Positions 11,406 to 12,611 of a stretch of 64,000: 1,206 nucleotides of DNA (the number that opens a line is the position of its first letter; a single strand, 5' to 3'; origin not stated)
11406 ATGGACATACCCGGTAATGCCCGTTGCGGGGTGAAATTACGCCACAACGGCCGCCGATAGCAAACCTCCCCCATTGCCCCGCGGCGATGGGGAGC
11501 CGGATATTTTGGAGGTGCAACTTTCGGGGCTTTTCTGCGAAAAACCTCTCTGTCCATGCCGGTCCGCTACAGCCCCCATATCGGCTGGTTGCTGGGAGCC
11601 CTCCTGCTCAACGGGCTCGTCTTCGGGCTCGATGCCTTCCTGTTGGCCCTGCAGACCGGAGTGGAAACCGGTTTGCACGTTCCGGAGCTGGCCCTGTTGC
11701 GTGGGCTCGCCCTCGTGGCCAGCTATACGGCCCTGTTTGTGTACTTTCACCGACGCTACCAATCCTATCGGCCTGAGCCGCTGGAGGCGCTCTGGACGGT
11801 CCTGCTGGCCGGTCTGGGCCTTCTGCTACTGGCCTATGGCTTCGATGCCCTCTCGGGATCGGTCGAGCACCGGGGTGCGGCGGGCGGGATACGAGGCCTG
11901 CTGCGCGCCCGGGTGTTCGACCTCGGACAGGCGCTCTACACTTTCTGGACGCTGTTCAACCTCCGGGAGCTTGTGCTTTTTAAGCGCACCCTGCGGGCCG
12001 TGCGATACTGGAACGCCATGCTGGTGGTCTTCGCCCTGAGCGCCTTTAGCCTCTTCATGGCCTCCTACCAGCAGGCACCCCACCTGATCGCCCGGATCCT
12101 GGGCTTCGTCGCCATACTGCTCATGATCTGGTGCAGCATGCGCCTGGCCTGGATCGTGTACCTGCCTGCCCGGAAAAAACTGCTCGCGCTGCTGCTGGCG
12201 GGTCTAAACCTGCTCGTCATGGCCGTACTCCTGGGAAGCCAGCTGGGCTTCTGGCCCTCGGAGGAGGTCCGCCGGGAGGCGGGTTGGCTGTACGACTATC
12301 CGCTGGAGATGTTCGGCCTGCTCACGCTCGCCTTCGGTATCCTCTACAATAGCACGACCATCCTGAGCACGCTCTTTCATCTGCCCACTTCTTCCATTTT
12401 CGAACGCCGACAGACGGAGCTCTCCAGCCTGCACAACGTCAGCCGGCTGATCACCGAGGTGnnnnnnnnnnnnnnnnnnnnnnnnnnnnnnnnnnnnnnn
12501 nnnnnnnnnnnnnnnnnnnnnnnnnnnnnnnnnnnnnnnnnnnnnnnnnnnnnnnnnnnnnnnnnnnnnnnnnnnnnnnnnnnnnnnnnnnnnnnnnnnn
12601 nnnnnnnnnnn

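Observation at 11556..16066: Four-gene partner-switching module with two paralogous RsbU-like PP2C phosphatases and no sigma factor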

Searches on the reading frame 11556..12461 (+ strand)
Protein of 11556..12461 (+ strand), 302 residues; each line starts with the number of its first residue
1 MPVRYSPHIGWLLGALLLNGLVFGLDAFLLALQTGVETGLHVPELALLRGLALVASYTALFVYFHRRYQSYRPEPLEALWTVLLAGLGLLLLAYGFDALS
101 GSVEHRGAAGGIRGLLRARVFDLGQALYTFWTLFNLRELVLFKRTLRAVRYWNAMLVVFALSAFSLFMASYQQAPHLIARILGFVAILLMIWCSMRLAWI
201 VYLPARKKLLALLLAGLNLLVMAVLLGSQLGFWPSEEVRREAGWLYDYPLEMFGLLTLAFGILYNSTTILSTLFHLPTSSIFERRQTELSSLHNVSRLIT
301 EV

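Call 33: search_protein_families(library=pfam, proteins=[window:11556-12461:+], max_evalue=1)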
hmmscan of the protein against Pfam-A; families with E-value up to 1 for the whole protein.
seq(302 aa): 0 families

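Call 57: predict_structure(alignment_id=A4)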
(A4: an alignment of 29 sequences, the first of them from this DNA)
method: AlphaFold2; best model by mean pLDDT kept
length: 302 residues; sequences in the alignment: 29
mean_pLDDT: 89.4   pTM: 0.86
mean pLDDT of the five models: 89.4, 87.9, 87.3, 87.0, 86.0
residues with pLDDT >= 90: 208; 70-90: 67; 50-70: 23; < 50: 4
segments of 3 or more residues with pLDDT < 50: none
pLDDT, mean of each block of 10 residues (from residue 1): 68 96 92 72 87 95 94 97 97 88 56 85 94 97 96 98 91 87 98 97 95 98 87 71 78 96 98 92 89 94 90
secondary structure, 60 per line:
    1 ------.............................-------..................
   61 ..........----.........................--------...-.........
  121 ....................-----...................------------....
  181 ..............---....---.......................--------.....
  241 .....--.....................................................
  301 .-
elements in order: H7-35 H43-70 H75-99 H112-140 H146-164 H177-194 H198-201 H205-227 H236-245 H248-301

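Call 60: fold_search(model_id=the predicted structure, library=pdb)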
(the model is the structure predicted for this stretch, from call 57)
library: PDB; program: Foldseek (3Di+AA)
matches with E <= 10: 328; with E <= 0.001: 0
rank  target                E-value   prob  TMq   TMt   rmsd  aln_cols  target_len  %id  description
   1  7bcw_A                6.6e-02  0.51  0.20  0.12  25.7       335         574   10  Structure of MsbA in Salipro with ADP vanadate (released 2022-01-12)
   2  8wcw_B                3.2e-01  0.12  0.15  0.08  27.5       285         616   13  Cryo-EM structure of MsRv1273c/72c from Mycobacterium smegmatis in the IFapo state (released 2025-03-26)
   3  9csi                  3.3e-01  0.23  0.21  0.13  25.9       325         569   13  A. baumannii MsbA Bound to Cerastecin Compound 5 (released 2024-09-04)
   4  6bpp_B                4.0e-01  0.20  0.19  0.11  27.9       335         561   13  E. coli MsbA in complex with LPS and inhibitor G092 (released 2018-05-02)
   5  7zdc_D                4.9e-01  0.14  0.18  0.12  25.8       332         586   14  IF(heme/confined) conformation of CydDC in ADP(CydD) bound state (Dataset-3) (released 2023-04-19)
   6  7qks                  4.9e-01  0.13  0.17  0.06  27.6       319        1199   14  Cryo-EM structure of ABC transporter STE6-2p from Pichia pastoris in apo conformation at 3.1 A resolution (released 2022-10-26)
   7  8fhk_C                6.1e-01  0.18  0.21  0.14  26.5       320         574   13  Heterodimeric ABC transporter BmrCD in the occluded conformation bound to ATP: BmrCD_OC-ATP (released 2023-11-15)
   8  8pm6                  7.3e-01  0.12  0.18  0.08  28.4       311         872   11  Human bile salt export pump (BSEP) in complex with inhibitor GBM in nanodiscs (released 2023-11-22)
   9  8rez_A                7.7e-01  0.15  0.20  0.12  27.6       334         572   15  BmrA E504-apo (released 2025-01-01)
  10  8t1p_C                7.7e-01  0.12  0.18  0.11  22.7       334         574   13  Heterodimeric ABC transporter BmrCD in the occluded conformation bound to ADPVi: BmrCD_OC-ADPVi (released 2023-11-15)
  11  8wcw_A                8.0e-01  0.10  0.17  0.10  27.8       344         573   11  Cryo-EM structure of MsRv1273c/72c from Mycobacterium smegmatis in the IFapo state (released 2025-03-26)
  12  9g2t_A                8.3e-01  0.13  0.19  0.13  26.3       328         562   15  Cryo-EM structure of IrtAB 2xEQ, A256R_IrtB mutant in LMNG (released 2024-12-18)
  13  6pzc                  8.3e-01  0.08  0.15  0.06  26.2       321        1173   14  Cryo-EM structure of the pancreatic beta-cell SUR1 bound to carbamazepine (released 2019-08-14)
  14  9rcv_E                8.7e-01  0.12  0.19  0.11  20.8       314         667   14  Structure of the Human Peptide-Loading Complex Arrested by HCMV US6 (released 2025-12-03)
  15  6raf_B                9.1e-01  0.13  0.18  0.11  22.7       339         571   16  Heterodimeric ABC exporter TmrAB in inward-facing narrow conformation under turnover conditions (released 2019-07-31)
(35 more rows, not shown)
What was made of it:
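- Tried and rejected: Foldseek against the PDB found nothing significant (call 60).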

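Call 63: find_homologous_proteins(query=A4, max_evalue=0.001)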
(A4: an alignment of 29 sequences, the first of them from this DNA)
Query A4 (29 sequences) (302 aa, profile of the alignment): 90 proteins with E <= 0.001 among 8000 candidates.
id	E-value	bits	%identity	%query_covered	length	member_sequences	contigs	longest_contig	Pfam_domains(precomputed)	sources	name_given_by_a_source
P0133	4.1e-54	202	21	78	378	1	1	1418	-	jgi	jgi:hypothetical protein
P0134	6.3e-45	172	28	58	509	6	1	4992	PF13185.13,PF01590.33,PF13492.13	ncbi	ncbi:MAG: PP2C family protein-serine/threonine phosphatase, partial [bacterium]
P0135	9.3e-45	172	27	35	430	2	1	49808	-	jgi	-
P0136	1.9e-43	167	29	35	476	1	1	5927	PF13185.13,PF01590.33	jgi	jgi:hypothetical protein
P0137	8.3e-43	165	30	40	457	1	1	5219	PF13185.13,PF01590.33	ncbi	ncbi:MAG TPA: GAF domain-containing protein, partial [Cyclobacteriaceae bacterium]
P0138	3.8e-42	163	26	58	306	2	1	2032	-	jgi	-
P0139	2.0e-41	161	25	58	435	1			PF13185.13,PF01590.33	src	-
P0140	2.7e-41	160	28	38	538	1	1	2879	-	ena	-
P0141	1.0e-40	158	29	35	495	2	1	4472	PF13185.13,PF01590.33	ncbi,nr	ncbi:MAG: GAF domain-containing protein, partial [Cyclobacteriaceae bacterium]|nr:GAF domain-contain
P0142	1.1e-40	158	28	57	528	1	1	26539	PF13185.13,PF01590.33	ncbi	-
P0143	1.2e-40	158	29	35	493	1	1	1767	PF13185.13,PF01590.33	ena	-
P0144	2.2e-40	157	27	58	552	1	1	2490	PF13185.13,PF01590.33,PF07228.18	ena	-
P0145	2.8e-40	157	30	40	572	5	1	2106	PF13185.13,PF01590.33,PF07228.18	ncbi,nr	ncbi:MAG TPA: SpoIIE family protein phosphatase, partial [Cyclobacteriaceae bacterium]|nr:SpoIIE fam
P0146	3.9e-40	156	27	35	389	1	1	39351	-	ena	-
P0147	5.8e-40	156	23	79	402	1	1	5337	-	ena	-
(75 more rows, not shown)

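Call 77: search_protein_representatives(alignment_id=A4)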
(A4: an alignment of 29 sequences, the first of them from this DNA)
Query: 29 sequences, 293 profile positions. Proteins with E-value up to 0.001 (for the whole library): 611; up to 1e-10: 422; up to 1e-30: 133. The best 150 are listed.
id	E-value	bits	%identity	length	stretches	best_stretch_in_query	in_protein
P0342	1.9e-100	352.7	-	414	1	2-292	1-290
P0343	1.3e-96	340.1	-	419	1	2-293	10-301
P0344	1.2e-95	336.9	-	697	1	2-293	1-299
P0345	2.6e-93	329.3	-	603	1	2-293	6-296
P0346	6.9e-92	324.5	-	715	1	2-293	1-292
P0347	2.4e-89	316.2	-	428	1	3-293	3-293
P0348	9.1e-86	304.5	-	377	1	1-293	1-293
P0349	3.9e-84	299.1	-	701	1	1-293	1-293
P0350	1.8e-81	290.3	-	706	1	2-293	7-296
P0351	3.4e-79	282.9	-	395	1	2-293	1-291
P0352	4.8e-79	282.4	-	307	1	2-293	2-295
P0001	1.1e-77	277.9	-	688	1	5-293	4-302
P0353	2.4e-72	260.4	-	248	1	2-249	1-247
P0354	3.4e-70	253.3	-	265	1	2-265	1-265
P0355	4.0e-69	249.8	-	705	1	9-293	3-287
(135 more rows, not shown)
